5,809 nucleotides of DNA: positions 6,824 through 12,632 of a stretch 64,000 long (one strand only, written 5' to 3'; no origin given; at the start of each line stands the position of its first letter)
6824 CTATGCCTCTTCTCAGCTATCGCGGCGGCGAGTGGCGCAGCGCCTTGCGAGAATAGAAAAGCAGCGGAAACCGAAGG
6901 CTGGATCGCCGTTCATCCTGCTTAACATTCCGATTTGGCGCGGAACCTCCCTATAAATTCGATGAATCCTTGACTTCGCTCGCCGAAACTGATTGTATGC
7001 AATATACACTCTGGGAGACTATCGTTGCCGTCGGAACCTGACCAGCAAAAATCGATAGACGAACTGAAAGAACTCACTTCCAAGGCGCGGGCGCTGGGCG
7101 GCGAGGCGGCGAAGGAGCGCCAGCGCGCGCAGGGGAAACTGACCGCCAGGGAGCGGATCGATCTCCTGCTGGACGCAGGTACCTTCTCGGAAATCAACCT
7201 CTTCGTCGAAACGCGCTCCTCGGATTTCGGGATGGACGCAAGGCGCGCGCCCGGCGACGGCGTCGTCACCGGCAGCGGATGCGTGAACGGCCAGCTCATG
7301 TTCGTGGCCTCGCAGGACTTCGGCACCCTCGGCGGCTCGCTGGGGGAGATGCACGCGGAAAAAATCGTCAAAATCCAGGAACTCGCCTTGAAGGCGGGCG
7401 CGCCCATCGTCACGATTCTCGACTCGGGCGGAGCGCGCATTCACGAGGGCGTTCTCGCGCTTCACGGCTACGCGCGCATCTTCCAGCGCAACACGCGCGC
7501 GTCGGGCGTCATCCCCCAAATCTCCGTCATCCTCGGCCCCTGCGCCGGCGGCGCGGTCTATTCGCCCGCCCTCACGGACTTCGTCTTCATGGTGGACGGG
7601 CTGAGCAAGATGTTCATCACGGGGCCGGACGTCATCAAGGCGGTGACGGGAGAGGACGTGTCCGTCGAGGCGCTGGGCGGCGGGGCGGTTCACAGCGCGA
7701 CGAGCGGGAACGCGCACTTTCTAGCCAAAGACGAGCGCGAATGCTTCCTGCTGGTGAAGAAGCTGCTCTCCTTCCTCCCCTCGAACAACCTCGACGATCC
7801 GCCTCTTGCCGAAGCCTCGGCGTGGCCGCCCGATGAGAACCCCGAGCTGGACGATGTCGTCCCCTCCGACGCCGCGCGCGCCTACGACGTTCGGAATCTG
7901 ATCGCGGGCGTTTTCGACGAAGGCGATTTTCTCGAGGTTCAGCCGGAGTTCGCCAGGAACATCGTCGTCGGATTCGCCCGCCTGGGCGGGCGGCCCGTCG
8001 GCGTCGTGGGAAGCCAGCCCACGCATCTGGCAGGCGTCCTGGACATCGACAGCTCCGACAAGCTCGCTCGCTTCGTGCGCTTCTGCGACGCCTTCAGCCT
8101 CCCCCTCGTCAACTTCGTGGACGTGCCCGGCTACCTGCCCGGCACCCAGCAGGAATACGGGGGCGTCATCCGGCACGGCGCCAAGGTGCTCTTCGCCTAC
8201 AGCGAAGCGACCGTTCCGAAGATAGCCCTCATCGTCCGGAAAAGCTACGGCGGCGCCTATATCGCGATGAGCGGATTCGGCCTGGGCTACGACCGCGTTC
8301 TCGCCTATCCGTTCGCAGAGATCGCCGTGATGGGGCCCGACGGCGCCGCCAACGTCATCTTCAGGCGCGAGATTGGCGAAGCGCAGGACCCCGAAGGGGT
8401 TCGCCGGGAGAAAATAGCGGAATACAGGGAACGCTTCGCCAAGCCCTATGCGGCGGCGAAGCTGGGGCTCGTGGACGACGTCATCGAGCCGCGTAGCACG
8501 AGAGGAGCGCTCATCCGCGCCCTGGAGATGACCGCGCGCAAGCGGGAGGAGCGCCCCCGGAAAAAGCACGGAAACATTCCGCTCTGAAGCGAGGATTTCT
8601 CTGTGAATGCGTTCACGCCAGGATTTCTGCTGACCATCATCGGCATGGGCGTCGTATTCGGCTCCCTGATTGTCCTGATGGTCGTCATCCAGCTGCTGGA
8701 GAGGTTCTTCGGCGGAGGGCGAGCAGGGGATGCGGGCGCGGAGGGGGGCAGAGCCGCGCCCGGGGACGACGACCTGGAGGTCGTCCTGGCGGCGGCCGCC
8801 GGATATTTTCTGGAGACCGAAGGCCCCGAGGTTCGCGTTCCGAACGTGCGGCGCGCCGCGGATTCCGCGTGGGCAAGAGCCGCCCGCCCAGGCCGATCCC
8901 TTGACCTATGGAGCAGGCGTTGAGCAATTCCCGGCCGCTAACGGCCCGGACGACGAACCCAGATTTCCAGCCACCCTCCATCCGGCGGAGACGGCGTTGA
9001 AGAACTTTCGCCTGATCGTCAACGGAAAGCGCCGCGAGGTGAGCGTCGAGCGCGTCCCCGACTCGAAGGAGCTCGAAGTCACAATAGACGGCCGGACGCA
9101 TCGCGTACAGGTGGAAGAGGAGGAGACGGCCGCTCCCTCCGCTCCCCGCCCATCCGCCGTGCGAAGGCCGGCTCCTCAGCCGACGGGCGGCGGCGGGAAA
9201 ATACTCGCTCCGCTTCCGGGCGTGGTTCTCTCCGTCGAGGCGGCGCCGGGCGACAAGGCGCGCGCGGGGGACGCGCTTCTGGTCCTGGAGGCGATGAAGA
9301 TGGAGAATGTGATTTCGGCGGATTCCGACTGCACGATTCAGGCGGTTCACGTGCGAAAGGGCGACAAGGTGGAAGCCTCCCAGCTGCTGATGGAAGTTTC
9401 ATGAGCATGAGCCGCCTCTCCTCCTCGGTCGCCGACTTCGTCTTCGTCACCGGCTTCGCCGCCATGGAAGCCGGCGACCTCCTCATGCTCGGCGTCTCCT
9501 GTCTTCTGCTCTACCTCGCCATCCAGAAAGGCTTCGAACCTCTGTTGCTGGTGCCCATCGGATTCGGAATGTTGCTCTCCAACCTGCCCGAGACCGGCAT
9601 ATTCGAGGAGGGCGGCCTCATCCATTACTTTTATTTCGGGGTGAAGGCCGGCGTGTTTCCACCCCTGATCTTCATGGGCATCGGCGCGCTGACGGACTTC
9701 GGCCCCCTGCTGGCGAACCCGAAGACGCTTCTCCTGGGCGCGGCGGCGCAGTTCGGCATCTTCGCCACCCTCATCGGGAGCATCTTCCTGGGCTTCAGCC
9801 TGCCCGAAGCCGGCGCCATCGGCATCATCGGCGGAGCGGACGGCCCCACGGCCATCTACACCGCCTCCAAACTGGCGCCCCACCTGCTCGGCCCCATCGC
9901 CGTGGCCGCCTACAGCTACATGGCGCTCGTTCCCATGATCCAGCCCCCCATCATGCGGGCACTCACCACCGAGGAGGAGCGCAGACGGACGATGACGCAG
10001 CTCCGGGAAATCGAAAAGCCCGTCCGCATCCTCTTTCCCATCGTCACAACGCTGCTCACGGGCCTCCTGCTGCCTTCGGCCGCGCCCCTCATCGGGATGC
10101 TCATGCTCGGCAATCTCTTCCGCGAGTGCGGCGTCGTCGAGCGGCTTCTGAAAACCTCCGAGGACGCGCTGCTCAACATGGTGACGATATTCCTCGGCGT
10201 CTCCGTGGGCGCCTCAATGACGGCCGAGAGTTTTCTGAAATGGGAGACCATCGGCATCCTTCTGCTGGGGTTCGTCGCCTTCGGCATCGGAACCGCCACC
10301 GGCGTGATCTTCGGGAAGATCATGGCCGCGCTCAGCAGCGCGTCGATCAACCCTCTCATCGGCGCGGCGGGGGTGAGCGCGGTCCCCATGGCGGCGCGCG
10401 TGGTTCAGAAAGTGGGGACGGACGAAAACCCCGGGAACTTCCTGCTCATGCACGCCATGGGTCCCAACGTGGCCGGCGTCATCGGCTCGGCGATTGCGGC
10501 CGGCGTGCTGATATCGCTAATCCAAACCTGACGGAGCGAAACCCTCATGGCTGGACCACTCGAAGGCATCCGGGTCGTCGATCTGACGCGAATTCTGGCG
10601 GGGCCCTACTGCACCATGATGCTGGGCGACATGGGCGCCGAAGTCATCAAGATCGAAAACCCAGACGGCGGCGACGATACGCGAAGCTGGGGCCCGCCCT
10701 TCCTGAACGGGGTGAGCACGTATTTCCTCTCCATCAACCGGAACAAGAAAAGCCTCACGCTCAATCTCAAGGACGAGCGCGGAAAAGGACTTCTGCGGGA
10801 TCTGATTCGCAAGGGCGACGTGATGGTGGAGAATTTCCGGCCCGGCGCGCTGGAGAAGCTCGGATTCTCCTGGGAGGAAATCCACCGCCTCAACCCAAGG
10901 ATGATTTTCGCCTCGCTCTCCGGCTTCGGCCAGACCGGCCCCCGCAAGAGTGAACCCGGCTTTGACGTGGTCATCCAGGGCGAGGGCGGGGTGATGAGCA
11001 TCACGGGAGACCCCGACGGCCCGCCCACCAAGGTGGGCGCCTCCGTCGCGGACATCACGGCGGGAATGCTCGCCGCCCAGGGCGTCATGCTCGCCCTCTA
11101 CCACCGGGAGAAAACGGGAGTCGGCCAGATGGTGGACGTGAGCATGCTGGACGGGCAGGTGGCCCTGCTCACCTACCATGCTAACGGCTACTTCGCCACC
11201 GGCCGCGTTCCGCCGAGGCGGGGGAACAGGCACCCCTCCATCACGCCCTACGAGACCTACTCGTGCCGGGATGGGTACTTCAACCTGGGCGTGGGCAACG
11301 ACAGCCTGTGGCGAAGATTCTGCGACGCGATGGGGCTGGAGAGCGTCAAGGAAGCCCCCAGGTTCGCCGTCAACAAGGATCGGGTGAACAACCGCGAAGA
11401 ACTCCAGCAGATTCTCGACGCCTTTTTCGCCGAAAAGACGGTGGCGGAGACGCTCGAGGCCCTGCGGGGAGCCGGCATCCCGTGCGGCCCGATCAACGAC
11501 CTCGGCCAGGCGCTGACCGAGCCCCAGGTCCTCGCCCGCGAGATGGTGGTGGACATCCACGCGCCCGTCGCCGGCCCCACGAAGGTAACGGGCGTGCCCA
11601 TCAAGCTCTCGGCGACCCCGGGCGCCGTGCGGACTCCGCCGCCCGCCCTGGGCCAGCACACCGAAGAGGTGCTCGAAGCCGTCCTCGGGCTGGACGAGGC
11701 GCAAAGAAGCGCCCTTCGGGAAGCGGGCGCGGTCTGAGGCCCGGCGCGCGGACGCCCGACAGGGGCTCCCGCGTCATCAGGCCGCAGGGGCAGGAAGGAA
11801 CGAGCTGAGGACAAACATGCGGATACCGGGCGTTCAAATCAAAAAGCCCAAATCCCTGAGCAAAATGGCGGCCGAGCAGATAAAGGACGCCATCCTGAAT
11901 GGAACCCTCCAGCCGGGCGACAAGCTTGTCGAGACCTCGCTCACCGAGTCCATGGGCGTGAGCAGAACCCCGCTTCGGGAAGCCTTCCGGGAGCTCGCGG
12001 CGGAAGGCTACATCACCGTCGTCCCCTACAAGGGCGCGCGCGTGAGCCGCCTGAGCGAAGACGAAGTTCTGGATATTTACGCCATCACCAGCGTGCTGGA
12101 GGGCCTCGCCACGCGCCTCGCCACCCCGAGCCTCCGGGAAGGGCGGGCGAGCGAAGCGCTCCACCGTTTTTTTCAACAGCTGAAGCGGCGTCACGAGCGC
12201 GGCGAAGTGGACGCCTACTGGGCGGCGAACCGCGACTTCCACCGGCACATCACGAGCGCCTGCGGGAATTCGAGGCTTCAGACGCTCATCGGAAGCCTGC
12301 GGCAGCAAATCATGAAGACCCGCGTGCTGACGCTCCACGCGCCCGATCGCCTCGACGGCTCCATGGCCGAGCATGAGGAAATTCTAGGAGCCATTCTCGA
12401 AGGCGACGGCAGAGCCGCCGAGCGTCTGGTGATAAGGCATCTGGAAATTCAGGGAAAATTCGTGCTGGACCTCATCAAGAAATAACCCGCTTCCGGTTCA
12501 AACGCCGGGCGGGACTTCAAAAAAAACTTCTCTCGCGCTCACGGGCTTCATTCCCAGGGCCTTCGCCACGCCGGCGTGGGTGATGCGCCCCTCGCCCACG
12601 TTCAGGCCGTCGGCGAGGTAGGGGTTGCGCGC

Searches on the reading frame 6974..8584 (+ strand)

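Call 68: search_protein_families(library=pfam, proteins=[window:6974-8584:+], max_evalue=0.00001)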
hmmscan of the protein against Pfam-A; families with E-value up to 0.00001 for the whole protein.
window:6974-8584:+ (537 aa): 3 families
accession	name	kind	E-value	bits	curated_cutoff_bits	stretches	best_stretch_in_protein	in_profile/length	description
PF01039.27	Carboxyl_trans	-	1.8e-188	627.7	22.3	1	50-535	2-493/493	Carboxyl transferase domain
PF03255.19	ACCA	-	2.2e-13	50.5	23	1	329-466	93-234/310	Acetyl co-enzyme A carboxylase carboxyltransferase-like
PF06833.16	MdcE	-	8.6e-06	26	32.7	0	376-462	28-114/196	Malonate decarboxylase gamma subunit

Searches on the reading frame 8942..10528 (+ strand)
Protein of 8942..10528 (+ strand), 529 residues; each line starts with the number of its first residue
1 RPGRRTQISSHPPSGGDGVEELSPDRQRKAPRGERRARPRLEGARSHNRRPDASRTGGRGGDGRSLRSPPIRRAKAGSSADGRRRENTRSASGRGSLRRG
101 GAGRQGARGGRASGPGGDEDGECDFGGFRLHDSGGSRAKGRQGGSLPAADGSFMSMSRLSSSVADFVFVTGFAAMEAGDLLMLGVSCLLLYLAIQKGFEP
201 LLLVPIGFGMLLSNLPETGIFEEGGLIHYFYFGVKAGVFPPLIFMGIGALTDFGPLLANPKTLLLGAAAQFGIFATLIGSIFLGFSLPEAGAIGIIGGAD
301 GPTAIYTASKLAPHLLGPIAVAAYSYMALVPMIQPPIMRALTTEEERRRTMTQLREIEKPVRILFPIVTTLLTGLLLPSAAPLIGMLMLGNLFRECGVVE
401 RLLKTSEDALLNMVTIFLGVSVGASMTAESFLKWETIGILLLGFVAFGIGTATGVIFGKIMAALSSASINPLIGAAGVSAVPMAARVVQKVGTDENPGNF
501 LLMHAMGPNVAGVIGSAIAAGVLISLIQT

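Call 68: search_protein_families(library=pfam, proteins=[window:8942-10528:+], max_evalue=0.00001)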
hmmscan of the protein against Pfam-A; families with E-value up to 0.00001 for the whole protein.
window:8942-10528:+ (529 aa): 1 family
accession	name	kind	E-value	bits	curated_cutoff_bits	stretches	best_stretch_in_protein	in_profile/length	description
PF03977.18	OAD_beta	-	5e-159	529.4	31.6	1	179-526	2-348/349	Na+-transporting oxaloacetate decarboxylase beta subunit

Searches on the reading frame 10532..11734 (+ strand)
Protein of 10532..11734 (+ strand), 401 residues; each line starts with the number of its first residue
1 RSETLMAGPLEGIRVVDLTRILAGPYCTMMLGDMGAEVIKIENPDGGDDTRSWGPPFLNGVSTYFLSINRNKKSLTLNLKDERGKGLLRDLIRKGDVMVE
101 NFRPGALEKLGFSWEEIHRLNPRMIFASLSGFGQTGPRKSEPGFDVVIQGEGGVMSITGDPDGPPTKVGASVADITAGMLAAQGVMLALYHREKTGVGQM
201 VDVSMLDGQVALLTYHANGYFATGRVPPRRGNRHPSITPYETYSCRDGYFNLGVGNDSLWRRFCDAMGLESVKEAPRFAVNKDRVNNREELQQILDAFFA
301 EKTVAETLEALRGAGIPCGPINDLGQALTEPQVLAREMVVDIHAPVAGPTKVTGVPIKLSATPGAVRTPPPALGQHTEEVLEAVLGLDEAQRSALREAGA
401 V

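Call 68: search_protein_families(library=pfam, proteins=[window:10532-11734:+], max_evalue=0.00001)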
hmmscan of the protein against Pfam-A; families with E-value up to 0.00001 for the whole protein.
window:10532-11734:+ (401 aa): 1 family
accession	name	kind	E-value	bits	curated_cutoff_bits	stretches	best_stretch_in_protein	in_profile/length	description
PF02515.22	CoA_transf_3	-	1.7e-142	475.3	23.3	1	10-377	1-366/366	CoA-transferase family III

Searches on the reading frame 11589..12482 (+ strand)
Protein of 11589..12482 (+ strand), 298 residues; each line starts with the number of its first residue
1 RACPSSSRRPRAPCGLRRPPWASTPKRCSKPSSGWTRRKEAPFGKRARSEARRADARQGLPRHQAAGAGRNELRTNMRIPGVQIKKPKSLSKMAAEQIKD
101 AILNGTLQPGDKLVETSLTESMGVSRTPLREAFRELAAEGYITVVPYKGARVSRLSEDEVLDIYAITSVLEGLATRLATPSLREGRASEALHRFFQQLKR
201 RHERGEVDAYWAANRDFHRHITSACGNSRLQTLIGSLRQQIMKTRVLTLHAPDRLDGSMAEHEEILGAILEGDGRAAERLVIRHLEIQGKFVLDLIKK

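Call 68: search_protein_families(library=pfam, proteins=[window:11589-12482:+], max_evalue=0.00001)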
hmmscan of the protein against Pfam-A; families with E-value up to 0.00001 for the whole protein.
window:11589-12482:+ (298 aa): 2 families
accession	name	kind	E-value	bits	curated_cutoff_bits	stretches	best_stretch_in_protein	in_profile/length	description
PF07729.17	FCD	-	5.5e-25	88.6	24.3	1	162-286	1-124/125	FCD domain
PF00392.27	GntR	-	1.5e-17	63.4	27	1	91-152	2-64/64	Bacterial regulatory proteins, gntR family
